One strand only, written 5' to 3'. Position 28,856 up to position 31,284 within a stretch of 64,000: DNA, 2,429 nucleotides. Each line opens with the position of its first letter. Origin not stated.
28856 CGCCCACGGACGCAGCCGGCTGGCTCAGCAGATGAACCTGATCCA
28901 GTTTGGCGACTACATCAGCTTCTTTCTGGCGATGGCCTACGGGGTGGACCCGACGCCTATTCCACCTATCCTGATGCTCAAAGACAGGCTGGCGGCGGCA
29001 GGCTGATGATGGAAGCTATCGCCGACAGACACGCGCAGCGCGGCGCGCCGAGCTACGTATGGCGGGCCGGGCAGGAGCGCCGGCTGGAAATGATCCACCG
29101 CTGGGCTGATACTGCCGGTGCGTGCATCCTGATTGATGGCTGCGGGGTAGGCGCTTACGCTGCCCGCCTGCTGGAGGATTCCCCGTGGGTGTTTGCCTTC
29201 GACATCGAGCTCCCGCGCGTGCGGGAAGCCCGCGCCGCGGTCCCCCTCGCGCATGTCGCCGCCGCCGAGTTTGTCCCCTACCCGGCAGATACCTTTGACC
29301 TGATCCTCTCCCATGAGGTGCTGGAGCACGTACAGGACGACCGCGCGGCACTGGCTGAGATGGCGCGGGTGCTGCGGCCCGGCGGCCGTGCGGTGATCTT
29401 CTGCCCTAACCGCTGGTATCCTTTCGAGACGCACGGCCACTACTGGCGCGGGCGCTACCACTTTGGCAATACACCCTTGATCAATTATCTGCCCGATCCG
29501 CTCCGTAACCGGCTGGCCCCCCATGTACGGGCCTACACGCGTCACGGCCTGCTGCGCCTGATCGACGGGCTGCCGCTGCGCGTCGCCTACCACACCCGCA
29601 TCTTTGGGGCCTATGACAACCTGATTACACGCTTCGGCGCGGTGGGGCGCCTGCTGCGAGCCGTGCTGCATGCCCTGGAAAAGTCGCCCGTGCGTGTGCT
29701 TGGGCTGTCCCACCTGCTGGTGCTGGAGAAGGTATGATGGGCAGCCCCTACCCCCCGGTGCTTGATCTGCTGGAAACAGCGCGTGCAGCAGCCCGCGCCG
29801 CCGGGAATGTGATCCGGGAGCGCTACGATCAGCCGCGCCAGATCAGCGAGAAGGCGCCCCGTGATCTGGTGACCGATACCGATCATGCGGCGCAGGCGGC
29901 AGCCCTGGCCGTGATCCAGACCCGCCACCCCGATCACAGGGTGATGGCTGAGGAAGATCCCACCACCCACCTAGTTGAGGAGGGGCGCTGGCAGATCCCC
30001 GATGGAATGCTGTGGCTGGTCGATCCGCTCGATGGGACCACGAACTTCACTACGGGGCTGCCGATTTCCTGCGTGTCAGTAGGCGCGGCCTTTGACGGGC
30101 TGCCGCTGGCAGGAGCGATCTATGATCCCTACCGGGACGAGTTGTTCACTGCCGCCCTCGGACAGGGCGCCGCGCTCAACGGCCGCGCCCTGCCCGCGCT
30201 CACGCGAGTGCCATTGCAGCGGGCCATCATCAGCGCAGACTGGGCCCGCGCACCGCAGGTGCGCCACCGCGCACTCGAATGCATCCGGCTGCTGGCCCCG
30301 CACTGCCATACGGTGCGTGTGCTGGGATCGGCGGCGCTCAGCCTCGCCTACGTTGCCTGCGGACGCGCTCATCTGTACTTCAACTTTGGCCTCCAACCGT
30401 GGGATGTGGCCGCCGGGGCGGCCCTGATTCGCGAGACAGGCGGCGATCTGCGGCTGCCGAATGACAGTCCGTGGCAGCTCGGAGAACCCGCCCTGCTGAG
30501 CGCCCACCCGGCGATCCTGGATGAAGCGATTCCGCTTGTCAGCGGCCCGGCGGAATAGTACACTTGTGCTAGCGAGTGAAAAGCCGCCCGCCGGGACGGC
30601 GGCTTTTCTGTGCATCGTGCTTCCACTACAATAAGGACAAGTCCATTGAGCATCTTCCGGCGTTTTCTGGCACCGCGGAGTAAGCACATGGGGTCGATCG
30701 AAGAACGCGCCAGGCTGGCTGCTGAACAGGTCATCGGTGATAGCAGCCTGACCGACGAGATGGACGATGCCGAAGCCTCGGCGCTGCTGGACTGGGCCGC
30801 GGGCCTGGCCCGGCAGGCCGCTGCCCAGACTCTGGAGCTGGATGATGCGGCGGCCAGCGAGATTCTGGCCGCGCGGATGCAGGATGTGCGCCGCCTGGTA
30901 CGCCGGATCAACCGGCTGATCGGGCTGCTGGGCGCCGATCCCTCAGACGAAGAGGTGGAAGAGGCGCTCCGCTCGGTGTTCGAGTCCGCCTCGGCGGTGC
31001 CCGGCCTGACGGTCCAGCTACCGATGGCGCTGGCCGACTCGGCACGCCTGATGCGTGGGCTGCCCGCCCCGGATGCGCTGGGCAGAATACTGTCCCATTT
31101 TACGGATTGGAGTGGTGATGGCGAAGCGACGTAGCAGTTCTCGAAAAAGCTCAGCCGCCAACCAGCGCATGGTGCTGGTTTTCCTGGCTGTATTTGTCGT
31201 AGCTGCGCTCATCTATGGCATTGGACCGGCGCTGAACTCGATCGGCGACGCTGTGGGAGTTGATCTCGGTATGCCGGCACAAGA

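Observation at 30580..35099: Terminator-bracketed three-gene operon: small acidic protein, membrane-anchored double-HKD PLD enzyme, 896-aa HerA/FtsK-type ATPase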

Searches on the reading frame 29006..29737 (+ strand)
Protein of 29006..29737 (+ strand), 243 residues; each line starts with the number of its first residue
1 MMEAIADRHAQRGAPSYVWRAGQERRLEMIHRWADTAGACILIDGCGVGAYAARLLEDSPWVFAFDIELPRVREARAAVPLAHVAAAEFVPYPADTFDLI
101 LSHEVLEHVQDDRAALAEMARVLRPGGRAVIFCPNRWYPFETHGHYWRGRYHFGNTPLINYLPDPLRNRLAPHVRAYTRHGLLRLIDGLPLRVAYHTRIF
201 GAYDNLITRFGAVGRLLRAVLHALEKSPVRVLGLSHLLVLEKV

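Call 82: search_protein_families(library=padloc, proteins=[window:29006-29737:+], max_evalue=0.00001)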
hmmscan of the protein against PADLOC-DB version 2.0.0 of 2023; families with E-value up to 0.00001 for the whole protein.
window:29006-29737:+ (243 aa): 1 family
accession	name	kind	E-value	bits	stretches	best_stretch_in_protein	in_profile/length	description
PDLC04134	mad2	-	2.7e-09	34.4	1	28-138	281-401/492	mads_2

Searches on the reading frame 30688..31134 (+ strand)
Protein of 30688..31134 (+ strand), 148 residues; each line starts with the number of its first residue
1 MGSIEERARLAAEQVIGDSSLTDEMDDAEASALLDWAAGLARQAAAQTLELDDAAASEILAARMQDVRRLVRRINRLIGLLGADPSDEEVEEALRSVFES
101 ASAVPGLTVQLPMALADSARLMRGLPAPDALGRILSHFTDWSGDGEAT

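Call 3: search_protein_families(library=pfam, proteins=[window:30688-31134:+], max_evalue=0.1)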
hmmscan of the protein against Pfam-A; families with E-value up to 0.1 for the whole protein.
window:30688-31134:+ (148 aa): 0 families

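Call 4: search_protein_families(library=padloc, proteins=[window:30688-31134:+], max_evalue=0.1)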
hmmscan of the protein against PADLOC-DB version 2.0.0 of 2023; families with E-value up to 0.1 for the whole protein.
window:30688-31134:+ (148 aa): 0 families

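Call 5: search_protein_families(library=ncbifam, proteins=[window:30688-31134:+], max_evalue=0.1)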
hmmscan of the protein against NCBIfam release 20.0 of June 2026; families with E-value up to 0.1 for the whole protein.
window:30688-31134:+ (148 aa): 2 families
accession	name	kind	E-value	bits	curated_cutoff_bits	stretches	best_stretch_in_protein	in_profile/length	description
TIGR02329.1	propionate_PrpR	equivalog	0.015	14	499.2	1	12-104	146-238/526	propionate catabolism operon regulatory protein PrpR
NF011953.0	PRK15424.1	equivalog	0.025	13.2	703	1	11-103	155-244/538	propionate catabolism operon regulatory protein PrpR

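Call 29: find_homologous_proteins(query=window:30688-31134:+)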
Query window:30688-31134:+ (148 aa): 1 proteins with E <= 0.001 among 573 candidates.
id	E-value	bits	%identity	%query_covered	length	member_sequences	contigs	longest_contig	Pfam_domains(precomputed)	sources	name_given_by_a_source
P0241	7.2e-83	294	100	100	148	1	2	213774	-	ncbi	-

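Call 56: search_protein_families(library=pfam, alignment_id=A4, max_evalue=1)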
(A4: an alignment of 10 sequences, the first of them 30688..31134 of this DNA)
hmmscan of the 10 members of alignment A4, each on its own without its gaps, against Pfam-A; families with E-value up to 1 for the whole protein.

A. member 1, window:30688-31134:+ (148 aa): 1 family
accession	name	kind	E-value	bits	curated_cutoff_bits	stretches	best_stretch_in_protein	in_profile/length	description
PF00183.23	HSP90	-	0.19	11.1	24.4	1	34-118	398-481/518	Hsp90 protein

B. families by the number of members that match (of 10 scanned): 15 families
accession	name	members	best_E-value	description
PF10865.14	DUF2703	1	0.0076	Domain of unknown function (DUF2703)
PF09190.17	DALR_2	1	0.009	DALR domain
PF05019.18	Coq4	1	0.034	Coenzyme Q (ubiquinone) biosynthesis protein Coq4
PF17928.6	TetR_C_22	1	0.044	Tetracyclin repressor-like, C-terminal domain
PF22888.1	FIMAH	1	0.05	FIMAH domain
PF23191.1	WH_MCM3_C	1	0.058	MCM3-like, winged helix domain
PF08609.16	Fes1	1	0.074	Nucleotide exchange factor Fes1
PF14736.11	N_Asn_amidohyd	1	0.077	Protein N-terminal asparagine amidohydrolase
PF04286.17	DUF445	1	0.097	Protein of unknown function (DUF445)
PF05884.17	ZYG-11_interact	1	0.097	Interactor of ZYG-11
PF02108.21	FliH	1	0.14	Flagellar assembly protein FliH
PF00183.23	HSP90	1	0.19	Hsp90 protein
PF23187.1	UBX7_N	1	0.2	UBX7 N-terminal domain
PF07328.17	VirD1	1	0.2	T-DNA border endonuclease VirD1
PF01595.25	CNNM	1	0.36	Cyclin M transmembrane N-terminal domain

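Call 57: search_solved_structures(query=A4, max_evalue=10)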
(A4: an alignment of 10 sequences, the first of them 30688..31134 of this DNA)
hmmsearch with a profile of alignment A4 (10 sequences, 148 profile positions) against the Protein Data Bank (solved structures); distinct sequences matched with E-value up to 10: 3.
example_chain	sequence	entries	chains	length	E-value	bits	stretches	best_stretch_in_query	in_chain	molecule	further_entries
9r1o_A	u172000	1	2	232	0.0095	19.7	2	55-136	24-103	sc-apCC-6-DPH-NR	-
6o6e_E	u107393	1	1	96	0.15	15.7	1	3-36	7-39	Peptidyl carrier protein PltL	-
2n5h_A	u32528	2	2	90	0.16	15.7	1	3-36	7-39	Peptidyl carrier protein PltL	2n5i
